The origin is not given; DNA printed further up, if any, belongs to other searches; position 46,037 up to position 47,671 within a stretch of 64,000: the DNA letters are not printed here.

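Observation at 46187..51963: Operon pairing a Slam-like outer-membrane protein, a non-lipidated FecR/TbpB-like cargo candidate and a cytoplasmic GT41 glycosyltransferase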

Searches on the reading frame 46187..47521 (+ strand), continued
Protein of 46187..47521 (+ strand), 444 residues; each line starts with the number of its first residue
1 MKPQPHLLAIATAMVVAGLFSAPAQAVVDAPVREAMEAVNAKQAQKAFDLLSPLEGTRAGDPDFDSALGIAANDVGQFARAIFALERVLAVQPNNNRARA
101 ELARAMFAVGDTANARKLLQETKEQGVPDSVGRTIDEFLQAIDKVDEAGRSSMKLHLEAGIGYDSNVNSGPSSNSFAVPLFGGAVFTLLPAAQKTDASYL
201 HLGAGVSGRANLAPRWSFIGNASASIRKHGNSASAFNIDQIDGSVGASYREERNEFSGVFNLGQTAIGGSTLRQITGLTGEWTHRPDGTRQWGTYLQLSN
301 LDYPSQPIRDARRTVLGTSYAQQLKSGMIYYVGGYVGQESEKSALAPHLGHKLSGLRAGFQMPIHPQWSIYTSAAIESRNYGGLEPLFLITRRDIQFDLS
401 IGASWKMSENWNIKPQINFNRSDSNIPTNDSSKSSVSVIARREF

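Call 41: predict_structure(alignment_id=A2)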
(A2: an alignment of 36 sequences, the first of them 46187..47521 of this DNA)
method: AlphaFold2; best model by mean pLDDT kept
length: 444 residues; sequences in the alignment: 36
mean_pLDDT: 87.3   pTM: 0.65
mean pLDDT of the five models: 87.3, 85.8, 81.9, 80.8, 78.1
residues with pLDDT >= 90: 209; 70-90: 209; 50-70: 16; < 50: 10
segments of 3 or more residues with pLDDT < 50: 1-3, 21-27
pLDDT, mean of each block of 10 residues (from residue 1): 61 72 53 86 89 86 90 87 90 86 82 82 79 73 69 92 90 81 81 87 94 86 94 88 94 91 91 94 90 97 90 97 93 97 86 97 94 97 86 95 94 96 86 95 94
secondary structure, 60 per line:
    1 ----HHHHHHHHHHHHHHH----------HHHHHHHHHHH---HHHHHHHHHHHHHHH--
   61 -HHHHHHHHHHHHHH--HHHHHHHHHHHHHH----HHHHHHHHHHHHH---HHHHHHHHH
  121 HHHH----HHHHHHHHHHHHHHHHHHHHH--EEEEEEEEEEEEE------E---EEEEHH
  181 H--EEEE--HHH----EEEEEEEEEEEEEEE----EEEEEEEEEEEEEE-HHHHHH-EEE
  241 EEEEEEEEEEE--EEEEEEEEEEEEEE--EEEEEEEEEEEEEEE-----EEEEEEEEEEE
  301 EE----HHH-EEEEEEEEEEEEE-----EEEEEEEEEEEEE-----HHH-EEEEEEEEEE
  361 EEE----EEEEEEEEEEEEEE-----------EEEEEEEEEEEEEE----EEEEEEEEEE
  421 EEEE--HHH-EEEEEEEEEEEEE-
elements in order: H5-19 H30-40 H44-58 H62-75 H78-91 H96-108 H112-124 H129-149 E152-164 E175-178 E184-187 E197-211 E216-229 H231-236 E238-251 E254-267 E270-284 E290-302 E311-323 E329-341 E351-363 E368-381 E393-406 E411-424 E431-443
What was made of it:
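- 46157..47521 (+): Gene 1: Slam / type 11 secretion family outer-membrane protein. It has a signal peptide, a periplasmic TPR domain (about residues 30-149 in the 444-aa numbering) and a 14-strand β-barrel (about residues 152-443). The alternative start is 46187. AF2 model: mean pLDDT 87.3, helices 30-149, 14 long strands (call 41).
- On Slam / type 11 secretion outer-membrane protein (DUF560, PF04575): The AF2 model (mean pLDDT 87.3) has 14 long strands between residues 152 and 443 (call 41).
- The model shows a TPR domain and 14 strands (call 41). The model has 14 strands, not the 16 I recall for BcsC and PgaA (call 41).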

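Call 45: fold_search(model_id=the predicted structure, library=pdb)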
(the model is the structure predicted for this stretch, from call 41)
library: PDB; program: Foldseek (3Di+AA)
matches with E <= 10: 1528; with E <= 0.001: 481
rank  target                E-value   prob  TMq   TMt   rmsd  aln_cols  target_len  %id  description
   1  9b8h_A                6.6e-12  1.00  0.42  0.34  14.4       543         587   10  Cryo-EM structure of E. coli cellulose synthase subunit C with cellotetraose (released 2025-02-19)
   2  9b8a                  1.7e-11  1.00  0.41  0.35  14.4       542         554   10  Cryo-EM structure of E. coli cellulose synthase subunit C (released 2025-02-19)
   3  8wv0_B                1.2e-10  1.00  0.41  0.53   8.6       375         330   10  Outer membrane porin of Burkholderia pseudomallei (BpsOmp38) (released 2024-10-30)
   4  3kvn_X                1.9e-10  1.00  0.28  0.21  18.5       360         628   13  Crystal structure of the full-length autotransporter EstA from Pseudomonas aeruginosa (released 2010-01-26)
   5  8wv0_A                2.8e-10  1.00  0.40  0.53   9.7       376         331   10  Outer membrane porin of Burkholderia pseudomallei (BpsOmp38) (released 2024-10-30)
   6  3kvn_A                5.9e-10  1.00  0.27  0.21  15.8       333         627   12  Crystal structure of the full-length autotransporter EstA from Pseudomonas aeruginosa (released 2010-01-26)
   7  4v3h_B                6.2e-10  1.00  0.41  0.54   6.1       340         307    9  Crystal structure of CymA from Klebsiella oxytoca (released 2015-06-03)
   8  2wvp                  2.3e-09  1.00  0.42  0.66   6.0       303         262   10  Synthetically modified OmpG (released 2010-07-14)
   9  6ehe                  2.3e-09  1.00  0.39  0.54  10.1       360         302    6  OmpTdeltaL8 (loop L8 deletion mutant of OmpT), an outer membrane protein of Vibrio cholerae (released 2018-04-25)
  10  4d51                  2.5e-09  1.00  0.41  0.54   6.1       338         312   11  Crystal structure of CymA from Klebsiella oxytoca (released 2015-06-03)
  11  4d5b_B                2.6e-09  1.00  0.40  0.53   6.4       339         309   11  Crystal structure of CymA from Klebsiella oxytoca (released 2015-06-03)
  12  4v3g_A                2.8e-09  1.00  0.41  0.51   6.3       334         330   11  Crystal structure of CymA from Klebsiella oxytoca (released 2015-06-03)
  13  9h80_M                2.9e-09  1.00  0.40  0.44   9.5       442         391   10  Structure of the outer membrane exopolysaccharide transporter PelBC (released 2025-06-11)
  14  1uyn                  3.7e-09  1.00  0.29  0.42  18.0       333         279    9  Translocator domain of autotransporter NalP from Neisseria meningitidis (released 2004-03-18)
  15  5ldv                  4.4e-09  1.00  0.34  0.36  14.1       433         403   10  Crystal Structures of MOMP from Campylobacter jejuni (released 2016-10-26)
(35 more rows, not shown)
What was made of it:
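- The best PDB fold matches of the gene 1 model are BcsC (E 6.6e-12), with PelBC also on the list (call 45). The best TM-scores are to the porins OmpG and CymA, which I recall as 14-stranded (call 45).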
